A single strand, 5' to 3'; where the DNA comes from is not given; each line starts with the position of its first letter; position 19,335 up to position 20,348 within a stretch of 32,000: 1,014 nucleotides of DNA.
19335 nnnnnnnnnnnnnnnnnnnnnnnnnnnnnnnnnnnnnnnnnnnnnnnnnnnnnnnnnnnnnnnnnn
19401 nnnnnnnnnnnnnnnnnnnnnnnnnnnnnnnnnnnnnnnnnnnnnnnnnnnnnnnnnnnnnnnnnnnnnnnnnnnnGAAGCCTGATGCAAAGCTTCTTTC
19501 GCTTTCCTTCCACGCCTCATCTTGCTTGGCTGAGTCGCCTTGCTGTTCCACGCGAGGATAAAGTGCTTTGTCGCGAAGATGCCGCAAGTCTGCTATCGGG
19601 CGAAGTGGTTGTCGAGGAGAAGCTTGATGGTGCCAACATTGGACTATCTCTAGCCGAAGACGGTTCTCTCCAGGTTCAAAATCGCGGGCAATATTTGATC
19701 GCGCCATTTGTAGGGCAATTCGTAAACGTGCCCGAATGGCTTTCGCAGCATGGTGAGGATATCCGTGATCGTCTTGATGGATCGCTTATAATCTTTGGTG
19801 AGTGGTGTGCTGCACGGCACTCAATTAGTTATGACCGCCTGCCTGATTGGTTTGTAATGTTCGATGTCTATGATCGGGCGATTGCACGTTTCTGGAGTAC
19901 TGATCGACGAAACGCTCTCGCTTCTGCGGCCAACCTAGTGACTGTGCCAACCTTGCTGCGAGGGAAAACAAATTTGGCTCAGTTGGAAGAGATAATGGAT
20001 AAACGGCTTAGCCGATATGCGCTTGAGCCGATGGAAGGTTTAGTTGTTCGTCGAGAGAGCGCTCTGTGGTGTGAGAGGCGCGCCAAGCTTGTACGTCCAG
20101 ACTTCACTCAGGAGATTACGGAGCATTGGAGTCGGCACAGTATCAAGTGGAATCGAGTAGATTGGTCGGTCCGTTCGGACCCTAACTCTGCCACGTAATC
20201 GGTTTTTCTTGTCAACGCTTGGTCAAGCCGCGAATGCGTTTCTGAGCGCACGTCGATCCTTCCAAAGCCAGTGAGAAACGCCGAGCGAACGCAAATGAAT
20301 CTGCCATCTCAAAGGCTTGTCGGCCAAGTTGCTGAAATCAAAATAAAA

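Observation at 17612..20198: ATPase, PIN nuclease and RNA ligase three-gene operon: candidate RNA cut-and-reseal defence or RNA-repair system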

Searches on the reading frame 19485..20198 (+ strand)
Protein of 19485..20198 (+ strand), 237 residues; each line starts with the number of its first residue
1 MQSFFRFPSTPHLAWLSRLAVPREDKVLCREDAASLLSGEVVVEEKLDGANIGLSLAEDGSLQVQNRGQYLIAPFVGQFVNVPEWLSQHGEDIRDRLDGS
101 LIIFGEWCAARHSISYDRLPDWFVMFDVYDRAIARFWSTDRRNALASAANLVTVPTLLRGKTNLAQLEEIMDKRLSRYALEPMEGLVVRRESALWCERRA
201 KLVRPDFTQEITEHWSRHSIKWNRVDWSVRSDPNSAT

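Call 3: search_protein_families(library=pfam, proteins=[window:19485-20198:+], max_evalue=0.1)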
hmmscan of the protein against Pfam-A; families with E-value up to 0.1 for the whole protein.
window:19485-20198:+ (237 aa): 1 family
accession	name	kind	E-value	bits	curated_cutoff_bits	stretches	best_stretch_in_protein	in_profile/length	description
PF09414.15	RNA_ligase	-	8.6e-36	124.1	27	1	40-202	2-170/171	RNA ligase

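Call 4: search_protein_families(library=padloc, proteins=[window:19485-20198:+], max_evalue=0.1)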
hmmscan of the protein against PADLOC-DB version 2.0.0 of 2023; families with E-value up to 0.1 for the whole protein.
window:19485-20198:+ (237 aa): 0 families

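Call 5: search_protein_families(library=ncbifam, proteins=[window:19485-20198:+], max_evalue=0.1)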
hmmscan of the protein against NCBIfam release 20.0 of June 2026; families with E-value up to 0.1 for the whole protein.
window:19485-20198:+ (237 aa): 1 family
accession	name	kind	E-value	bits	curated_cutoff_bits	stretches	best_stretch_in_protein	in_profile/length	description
TIGR01209.1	TIGR01209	hypoth_equivalog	0.00015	20.7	136.9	1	39-190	79-225/375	RNA ligase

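Call 24: search_solved_structures(query=window:19485-20198:+, max_evalue=1, show_alignments=2)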
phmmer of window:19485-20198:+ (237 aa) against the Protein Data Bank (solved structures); distinct sequences matched with E-value up to 1: 0.

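Call 48: find_homologous_proteins(query=window:19485-20198:+)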
Query window:19485-20198:+ (237 aa): 4454 proteins with E <= 0.001 among 5215 candidates; the best 120 are listed.
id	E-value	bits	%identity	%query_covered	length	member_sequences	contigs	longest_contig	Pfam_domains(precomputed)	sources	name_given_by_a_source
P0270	7.1e-140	483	90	100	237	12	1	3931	PF09414.16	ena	-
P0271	6.8e-107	375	71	96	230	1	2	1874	PF09414.16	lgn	-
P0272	9.9e-106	371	70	97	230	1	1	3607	PF09414.16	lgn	-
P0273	3.2e-105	369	71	96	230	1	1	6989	PF09414.16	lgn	-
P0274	6.1e-105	368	71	96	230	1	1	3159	PF09414.16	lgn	-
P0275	2.3e-103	363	69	97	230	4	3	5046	PF09414.16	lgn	-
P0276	3.2e-103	363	70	96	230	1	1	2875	PF09414.16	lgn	-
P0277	3.8e-103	362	69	96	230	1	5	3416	PF09414.16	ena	-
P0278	7.9e-103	361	70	96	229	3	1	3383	PF09414.16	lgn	-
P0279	1.5e-102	360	69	96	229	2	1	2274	PF09414.16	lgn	-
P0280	1.8e-102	360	69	96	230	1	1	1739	PF09414.16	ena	-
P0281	3.0e-102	359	68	97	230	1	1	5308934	PF09414.16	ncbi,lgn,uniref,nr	ncbi:DNA ligase III-like protein [Xanthobacter versatilis]|uniref:DNA ligase III-like protein n=1 Ta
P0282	1.3e-101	357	69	95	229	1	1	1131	PF09414.16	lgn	-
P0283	2.0e-101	357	68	96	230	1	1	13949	PF09414.16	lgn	-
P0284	2.3e-101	356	68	96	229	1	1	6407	PF09414.16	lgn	-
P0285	5.2e-101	355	69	96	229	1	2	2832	PF09414.16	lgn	-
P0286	7.0e-100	352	64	97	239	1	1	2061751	PF09414.16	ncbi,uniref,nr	ncbi:RNA ligase family protein [Pannonibacter sp. SL95]|uniref:RNA ligase family protein n=1 Tax=Pan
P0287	8.1e-100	351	67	96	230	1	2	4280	PF09414.16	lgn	-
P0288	8.5e-100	351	67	97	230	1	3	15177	PF09414.16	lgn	-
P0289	8.2e-98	345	65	96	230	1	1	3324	PF09414.16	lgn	-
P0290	1.1e-96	341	63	97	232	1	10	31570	PF09414.16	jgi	jgi:ATP-dependent RNA circularization protein (DNA/RNA ligase family)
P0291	3.6e-96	339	62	96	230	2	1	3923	PF09414.16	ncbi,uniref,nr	ncbi:DNA ligase [Azospirillum melinis]|uniref:DNA ligase n=1 Tax=Azospirillum melinis TaxID=328839 R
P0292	1.0e-95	338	65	95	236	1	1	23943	PF09414.16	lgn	-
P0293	8.7e-95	335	62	100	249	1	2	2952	PF09414.16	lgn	-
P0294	2.9e-94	333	65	97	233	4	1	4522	PF09414.16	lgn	-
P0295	1.7e-93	331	63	98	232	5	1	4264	PF09414.16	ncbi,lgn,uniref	ncbi:RNA ligase family protein [Komagataeibacter sp. SM21]|uniref:RNA ligase family protein n=1 Tax=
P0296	2.7e-93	330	63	95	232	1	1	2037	PF09414.16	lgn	-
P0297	9.2e-93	328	62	95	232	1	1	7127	PF09414.16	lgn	-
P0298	1.3e-92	328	62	95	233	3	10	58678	PF09414.16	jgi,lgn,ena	jgi:ATP-dependent RNA circularization protein (DNA/RNA ligase family)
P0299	1.3e-92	328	63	96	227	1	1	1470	PF09414.16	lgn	-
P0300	1.7e-92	327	63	96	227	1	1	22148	PF09414.16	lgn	-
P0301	2.6e-92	327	60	98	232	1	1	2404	PF09414.16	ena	-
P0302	2.9e-92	327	62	96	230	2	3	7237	PF09414.16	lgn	-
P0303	5.4e-92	326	63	95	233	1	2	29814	PF09414.16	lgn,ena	-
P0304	5.7e-92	326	63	96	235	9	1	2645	PF09414.16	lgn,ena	-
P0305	6.5e-92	326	62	97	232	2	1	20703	PF09414.16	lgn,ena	-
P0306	1.4e-91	324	63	96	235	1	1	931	PF09414.16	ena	-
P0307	1.6e-91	324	61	97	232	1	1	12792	PF09414.16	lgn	-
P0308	1.7e-91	324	62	96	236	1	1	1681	PF09414.16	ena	-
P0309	1.8e-91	324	61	96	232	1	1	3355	PF09414.16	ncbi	-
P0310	1.9e-91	324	63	96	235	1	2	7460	PF09414.16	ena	-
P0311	2.0e-91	324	62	95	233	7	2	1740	PF09414.16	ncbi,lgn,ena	-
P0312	2.1e-91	324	63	96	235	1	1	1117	PF09414.16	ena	-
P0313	2.6e-91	324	63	97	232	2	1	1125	PF09414.16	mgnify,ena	mgnify:CR=1 FL=1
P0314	3.3e-91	323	63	96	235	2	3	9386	PF09414.16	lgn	-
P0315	3.4e-91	323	62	95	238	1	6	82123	PF09414.16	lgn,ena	-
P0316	3.5e-91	323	61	97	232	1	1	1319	PF09414.16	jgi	jgi:ATP-dependent RNA circularization protein (DNA/RNA ligase family)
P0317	3.5e-91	323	60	98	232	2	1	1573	PF09414.16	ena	-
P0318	3.6e-91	323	60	97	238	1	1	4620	PF09414.16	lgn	-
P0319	3.6e-91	323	63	95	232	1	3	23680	PF09414.16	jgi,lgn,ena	-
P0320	3.8e-91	323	63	95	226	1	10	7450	PF09414.16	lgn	-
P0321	3.9e-91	323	63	96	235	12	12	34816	PF09414.16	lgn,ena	-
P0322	3.9e-91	323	62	96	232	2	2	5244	PF09414.16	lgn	-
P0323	4.1e-91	323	63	96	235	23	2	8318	PF09414.16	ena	-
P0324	4.1e-91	323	63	96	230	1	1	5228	PF09414.16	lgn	-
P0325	4.3e-91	323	63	97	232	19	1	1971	PF09414.16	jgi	-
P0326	4.4e-91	323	61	96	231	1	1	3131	PF09414.16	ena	-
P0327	4.9e-91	323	63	97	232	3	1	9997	PF09414.16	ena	-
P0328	5.2e-91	323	60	97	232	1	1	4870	PF09414.16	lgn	-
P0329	5.2e-91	323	62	96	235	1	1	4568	PF09414.16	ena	-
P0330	5.4e-91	323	61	96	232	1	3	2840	PF09414.16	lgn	-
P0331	6.3e-91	322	62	95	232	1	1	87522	PF09414.16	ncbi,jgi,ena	-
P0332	6.3e-91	322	59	96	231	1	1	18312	PF09414.16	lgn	-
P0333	7.1e-91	322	61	95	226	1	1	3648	PF09414.16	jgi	jgi:ATP-dependent RNA circularization protein (DNA/RNA ligase family)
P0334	8.4e-91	322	59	97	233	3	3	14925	PF09414.16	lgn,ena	-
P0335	8.6e-91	322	62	96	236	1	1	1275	PF09414.16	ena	-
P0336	9.2e-91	322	61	96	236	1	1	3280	PF09414.16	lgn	-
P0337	1.1e-90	321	61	95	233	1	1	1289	PF09414.16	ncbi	-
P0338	1.2e-90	321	62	96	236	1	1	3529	PF09414.16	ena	-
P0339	1.2e-90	321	62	96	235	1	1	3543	PF09414.16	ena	-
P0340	1.2e-90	321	61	98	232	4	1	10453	PF09414.16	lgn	-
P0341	1.3e-90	321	59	98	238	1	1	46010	PF09414.16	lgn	-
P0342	1.3e-90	321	61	97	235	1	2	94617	PF09414.16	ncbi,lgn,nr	ncbi:MAG: RNA ligase family protein [Burkholderiales bacterium]|nr:RNA ligase family protein [Burkho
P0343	1.4e-90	321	60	97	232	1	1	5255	PF09414.16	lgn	-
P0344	1.5e-90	321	62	97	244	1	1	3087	PF09414.16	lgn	-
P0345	1.5e-90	321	60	96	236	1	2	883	PF09414.16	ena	-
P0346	1.6e-90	321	62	96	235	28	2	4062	PF09414.16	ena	-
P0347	1.6e-90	321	63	95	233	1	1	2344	PF09414.16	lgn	-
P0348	1.7e-90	321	62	96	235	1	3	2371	PF09414.16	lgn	-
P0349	1.7e-90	321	62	95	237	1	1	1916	PF09414.16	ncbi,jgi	jgi:hypothetical protein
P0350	2.0e-90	321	62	95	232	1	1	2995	PF09414.16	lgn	-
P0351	2.4e-90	320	61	95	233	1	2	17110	PF09414.16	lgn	-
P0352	2.5e-90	320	62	97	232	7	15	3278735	PF09414.16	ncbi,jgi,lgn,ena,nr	ncbi:MAG: RNA ligase family protein [Gammaproteobacteria bacterium]|jgi:ATP-dependent RNA circulariz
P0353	2.6e-90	320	61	96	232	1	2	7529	PF09414.16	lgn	-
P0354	2.6e-90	320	61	96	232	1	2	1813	PF09414.16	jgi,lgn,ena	-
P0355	2.6e-90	320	61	95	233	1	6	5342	PF09414.16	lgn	-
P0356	2.8e-90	320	61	95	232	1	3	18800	PF09414.16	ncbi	-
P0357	2.9e-90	320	61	97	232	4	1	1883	PF09414.16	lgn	-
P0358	3.1e-90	320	62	94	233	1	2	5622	PF09414.16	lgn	-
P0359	3.2e-90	320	60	95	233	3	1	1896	PF09414.16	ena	-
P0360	3.4e-90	320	61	97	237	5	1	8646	PF09414.16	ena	-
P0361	3.7e-90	320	61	95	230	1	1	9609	PF09414.16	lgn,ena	-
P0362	3.8e-90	320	62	96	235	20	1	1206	PF09414.16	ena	-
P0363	3.8e-90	320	61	95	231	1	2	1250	PF09414.16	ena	-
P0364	4.0e-90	320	60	96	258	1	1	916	PF09414.16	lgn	-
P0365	4.1e-90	320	63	96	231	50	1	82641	PF09414.16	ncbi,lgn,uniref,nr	ncbi:RNA ligase family protein [Rivihabitans pingtungensis]|uniref:RNA ligase n=1 Tax=Rivihabitans p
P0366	4.4e-90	320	61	95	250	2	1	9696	PF09414.16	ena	-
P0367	4.5e-90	319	63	96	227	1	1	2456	PF09414.16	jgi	jgi:ATP-dependent RNA circularization protein (DNA/RNA ligase family)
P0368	4.8e-90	319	61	96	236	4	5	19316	PF09414.16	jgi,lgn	jgi:ATP-dependent RNA circularization protein (DNA/RNA ligase family)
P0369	4.9e-90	319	62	95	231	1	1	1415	PF09414.16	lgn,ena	-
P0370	5.3e-90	319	60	95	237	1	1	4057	PF09414.16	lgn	-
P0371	5.4e-90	319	62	96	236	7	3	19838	PF09414.16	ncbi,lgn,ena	-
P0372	5.5e-90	319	62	95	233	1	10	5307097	PF09414.16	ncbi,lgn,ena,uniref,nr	ncbi:RNA ligase family protein [Pseudomonas kulmbachensis]|uniref:RNA ligase family protein n=1 Tax=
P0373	5.8e-90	319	59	95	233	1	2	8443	PF09414.16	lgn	-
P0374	6.0e-90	319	61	95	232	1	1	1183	PF09414.16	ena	-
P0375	6.0e-90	319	61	96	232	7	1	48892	PF09414.16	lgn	-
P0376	6.6e-90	319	61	96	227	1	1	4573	PF09414.16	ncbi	-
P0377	6.6e-90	319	61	95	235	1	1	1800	PF09414.16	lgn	-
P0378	6.7e-90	319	61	97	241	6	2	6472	PF09414.16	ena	-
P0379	6.7e-90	319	61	95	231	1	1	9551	PF09414.16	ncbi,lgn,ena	-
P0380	6.8e-90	319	60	97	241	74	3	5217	PF09414.16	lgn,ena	-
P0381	7.0e-90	319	62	96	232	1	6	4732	PF09414.16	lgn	-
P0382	7.1e-90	319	61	96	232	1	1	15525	PF09414.16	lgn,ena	-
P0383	7.4e-90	319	62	95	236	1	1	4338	PF09414.16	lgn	-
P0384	7.6e-90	319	60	97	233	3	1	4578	PF09414.16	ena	-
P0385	7.9e-90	319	60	98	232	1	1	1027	PF09414.16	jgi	jgi:ATP-dependent RNA circularization protein (DNA/RNA ligase family)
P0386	7.9e-90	319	62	95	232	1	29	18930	PF09414.16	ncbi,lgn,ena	-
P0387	8.1e-90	319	63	96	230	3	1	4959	PF09414.16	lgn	-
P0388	8.6e-90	319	61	95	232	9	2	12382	PF09414.16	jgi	jgi:ATP-dependent RNA circularization protein (DNA/RNA ligase family)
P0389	8.7e-90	319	62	96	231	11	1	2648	PF09414.16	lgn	-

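Call 49: find_encoding_contigs(protein=P0372, flank=7000, max_places=2)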
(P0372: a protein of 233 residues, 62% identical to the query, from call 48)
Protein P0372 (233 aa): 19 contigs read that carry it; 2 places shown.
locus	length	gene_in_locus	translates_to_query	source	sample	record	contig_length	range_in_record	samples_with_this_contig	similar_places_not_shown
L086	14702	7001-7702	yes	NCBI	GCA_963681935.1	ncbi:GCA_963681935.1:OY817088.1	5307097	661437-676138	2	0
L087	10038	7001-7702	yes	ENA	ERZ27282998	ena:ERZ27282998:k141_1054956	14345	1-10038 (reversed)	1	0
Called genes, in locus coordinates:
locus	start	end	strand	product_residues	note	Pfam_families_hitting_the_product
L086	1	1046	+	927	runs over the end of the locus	PF00176:SNF2-rel_dom, PF00270:DEAD, PF04851:ResIII, PF00271:Helicase_C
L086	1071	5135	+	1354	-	PF02384:N6_Mtase (weak), PF20473:MmeI_Mtase, PF07669:Eco57I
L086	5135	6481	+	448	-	PF02463:SMC_N (faint), PF13175:AAA_15 (weak), PF13304:AAA_21, PF13175:AAA_15, PF12476:DUF3696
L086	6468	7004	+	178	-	-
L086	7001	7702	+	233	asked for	PF09414:RNA_ligase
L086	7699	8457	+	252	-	PF13391:HNH_2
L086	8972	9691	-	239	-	PF00717:Peptidase_S24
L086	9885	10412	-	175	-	PF00719:Pyrophosphatase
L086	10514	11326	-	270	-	PF06167:Peptidase_M90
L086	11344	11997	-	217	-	PF09335:VTT_dom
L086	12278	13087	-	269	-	PF05985:EutC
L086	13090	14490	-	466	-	PF06751:EutB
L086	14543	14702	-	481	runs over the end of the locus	PF00324:AA_permease, PF13520:AA_permease_2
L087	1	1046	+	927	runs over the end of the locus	PF00176:SNF2-rel_dom, PF00270:DEAD, PF04851:ResIII, PF00271:Helicase_C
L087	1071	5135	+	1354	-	PF02384:N6_Mtase (weak), PF20473:MmeI_Mtase, PF07669:Eco57I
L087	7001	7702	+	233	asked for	PF09414:RNA_ligase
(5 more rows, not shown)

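Call 50: find_encoding_contigs(protein=P0352, flank=7000, max_places=3)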
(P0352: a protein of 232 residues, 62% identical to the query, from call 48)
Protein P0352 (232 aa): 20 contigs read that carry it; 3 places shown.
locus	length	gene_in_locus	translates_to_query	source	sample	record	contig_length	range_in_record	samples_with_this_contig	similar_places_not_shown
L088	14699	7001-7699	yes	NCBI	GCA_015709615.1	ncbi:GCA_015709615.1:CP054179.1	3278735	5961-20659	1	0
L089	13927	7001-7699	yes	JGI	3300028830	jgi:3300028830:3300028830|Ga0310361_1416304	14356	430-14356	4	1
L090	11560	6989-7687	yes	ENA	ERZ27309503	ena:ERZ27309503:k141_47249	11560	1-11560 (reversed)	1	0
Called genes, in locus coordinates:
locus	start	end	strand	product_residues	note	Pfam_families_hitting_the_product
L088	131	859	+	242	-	PF00072:Response_reg, PF00486:Trans_reg_C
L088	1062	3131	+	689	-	PF00795:CN_hydrolase, PF02540:NAD_synthase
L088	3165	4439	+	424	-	PF00743:FMO-like, PF01266:DAO (faint), PF03486:HI0933_like (faint), PF07992:Pyr_redox_2, PF13450:NAD_binding_8 (weak), PF13454:NAD_binding_9 (weak), PF13738:Pyr_redox_3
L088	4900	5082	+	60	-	-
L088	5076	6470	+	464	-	PF13175:AAA_15, PF13304:AAA_21, PF13175:AAA_15, PF12476:DUF3696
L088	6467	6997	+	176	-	-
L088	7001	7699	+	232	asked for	PF09414:RNA_ligase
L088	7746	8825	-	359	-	PF02540:NAD_synthase (weak), PF03054:tRNA_Me_trans, PF20259:tRNA_Me_trans_M, PF20258:tRNA_Me_trans_C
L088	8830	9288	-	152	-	PF00293:NUDIX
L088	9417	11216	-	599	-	PF00512:HisKA, PF02518:HATPase_c, PF00072:Response_reg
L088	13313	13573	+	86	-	-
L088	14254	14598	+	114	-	-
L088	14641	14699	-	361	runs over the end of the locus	PF00762:Ferrochelatase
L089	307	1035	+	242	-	PF00072:Response_reg, PF00486:Trans_reg_C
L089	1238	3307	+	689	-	PF00795:CN_hydrolase, PF02540:NAD_synthase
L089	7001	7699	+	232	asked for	PF09414:RNA_ligase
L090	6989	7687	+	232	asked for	PF09414:RNA_ligase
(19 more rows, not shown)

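Call 60: search_solved_structures(query=A3, max_evalue=10, show_alignments=3)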
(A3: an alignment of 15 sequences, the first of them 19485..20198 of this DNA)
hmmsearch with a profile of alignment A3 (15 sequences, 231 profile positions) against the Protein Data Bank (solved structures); distinct sequences matched with E-value up to 10: 10.
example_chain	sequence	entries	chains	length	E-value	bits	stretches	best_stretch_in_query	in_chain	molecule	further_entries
5d1o_A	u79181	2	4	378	0.00043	23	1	29-192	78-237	ATP-dependent RNA ligase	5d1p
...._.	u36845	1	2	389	0.0021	20.8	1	36-192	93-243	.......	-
3qwu_A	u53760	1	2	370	0.0041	19.8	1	41-202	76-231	DNA ligase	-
8uce_A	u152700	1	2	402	0.11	15.1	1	38-192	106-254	ATP dependent DNA ligase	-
8ucf_A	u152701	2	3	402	0.19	14.4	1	38-190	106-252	ATP dependent DNA ligase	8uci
1s68_A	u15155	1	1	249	0.51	13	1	24-178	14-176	RNA Ligase 2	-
4v8p_AM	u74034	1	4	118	0.53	12.9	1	20-65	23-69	RIBOSOMAL PROTEIN L22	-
4dvd_A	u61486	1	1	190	0.89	12.2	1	64-112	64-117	Polarity suppression protein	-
6vqw_A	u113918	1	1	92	0.9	12.2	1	18-85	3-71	AcrF8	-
2hvq_A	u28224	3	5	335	1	12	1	24-177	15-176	Hypothetical 37.6 kDa protein in Gp24-hoc intergenic region | T4 RNA ligase 2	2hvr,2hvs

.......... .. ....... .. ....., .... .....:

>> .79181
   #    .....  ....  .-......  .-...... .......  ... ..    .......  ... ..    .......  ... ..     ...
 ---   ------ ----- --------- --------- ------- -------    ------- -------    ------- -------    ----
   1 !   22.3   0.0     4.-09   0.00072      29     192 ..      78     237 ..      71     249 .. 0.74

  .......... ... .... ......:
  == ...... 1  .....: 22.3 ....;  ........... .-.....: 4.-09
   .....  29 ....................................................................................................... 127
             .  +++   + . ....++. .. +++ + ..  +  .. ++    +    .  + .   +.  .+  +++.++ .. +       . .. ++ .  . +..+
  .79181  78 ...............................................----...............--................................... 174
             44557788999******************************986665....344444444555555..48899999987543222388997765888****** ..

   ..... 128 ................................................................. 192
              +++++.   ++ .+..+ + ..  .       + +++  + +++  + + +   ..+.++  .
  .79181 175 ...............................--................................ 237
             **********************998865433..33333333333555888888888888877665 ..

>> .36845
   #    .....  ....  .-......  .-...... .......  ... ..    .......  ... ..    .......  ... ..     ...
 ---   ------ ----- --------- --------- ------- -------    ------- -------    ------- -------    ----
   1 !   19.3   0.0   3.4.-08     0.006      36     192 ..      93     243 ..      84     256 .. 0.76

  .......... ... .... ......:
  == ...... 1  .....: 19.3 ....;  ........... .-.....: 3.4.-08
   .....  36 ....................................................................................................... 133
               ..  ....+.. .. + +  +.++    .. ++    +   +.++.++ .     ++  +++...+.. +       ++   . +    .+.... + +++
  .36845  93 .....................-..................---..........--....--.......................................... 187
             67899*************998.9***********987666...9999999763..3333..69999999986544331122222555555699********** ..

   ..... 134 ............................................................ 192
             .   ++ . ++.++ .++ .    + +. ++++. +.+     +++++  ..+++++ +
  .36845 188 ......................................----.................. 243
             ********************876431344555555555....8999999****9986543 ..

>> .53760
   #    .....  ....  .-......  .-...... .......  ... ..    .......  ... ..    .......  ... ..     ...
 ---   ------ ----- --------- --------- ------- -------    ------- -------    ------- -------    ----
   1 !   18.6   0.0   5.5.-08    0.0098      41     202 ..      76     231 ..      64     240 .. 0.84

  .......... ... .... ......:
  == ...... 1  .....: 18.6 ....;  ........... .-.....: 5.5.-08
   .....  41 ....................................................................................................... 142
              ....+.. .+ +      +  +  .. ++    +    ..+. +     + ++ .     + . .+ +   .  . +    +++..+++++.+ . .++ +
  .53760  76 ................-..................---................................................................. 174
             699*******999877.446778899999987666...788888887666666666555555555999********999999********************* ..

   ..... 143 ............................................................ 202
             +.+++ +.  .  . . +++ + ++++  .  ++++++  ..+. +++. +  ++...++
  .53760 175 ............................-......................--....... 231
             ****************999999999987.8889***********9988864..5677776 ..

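Call 78: search_protein_families(library=padloc, proteins=[L086:7699-8457:+], max_evalue=0.00001)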
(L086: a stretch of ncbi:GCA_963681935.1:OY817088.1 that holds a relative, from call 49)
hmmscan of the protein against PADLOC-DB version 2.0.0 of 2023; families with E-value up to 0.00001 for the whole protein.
L086:7699-8457:+ (252 aa): 3 families
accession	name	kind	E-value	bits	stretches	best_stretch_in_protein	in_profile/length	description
PDLC04132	HNH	-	2.2e-20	70.9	1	110-219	126-233/286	-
PDLC03546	HNH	-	5e-16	56.5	1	113-208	134-228/282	Type II restriction enzyme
PDLC03529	REase_II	-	2.3e-10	38.2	1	137-218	268-348/389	Type II restriction enzyme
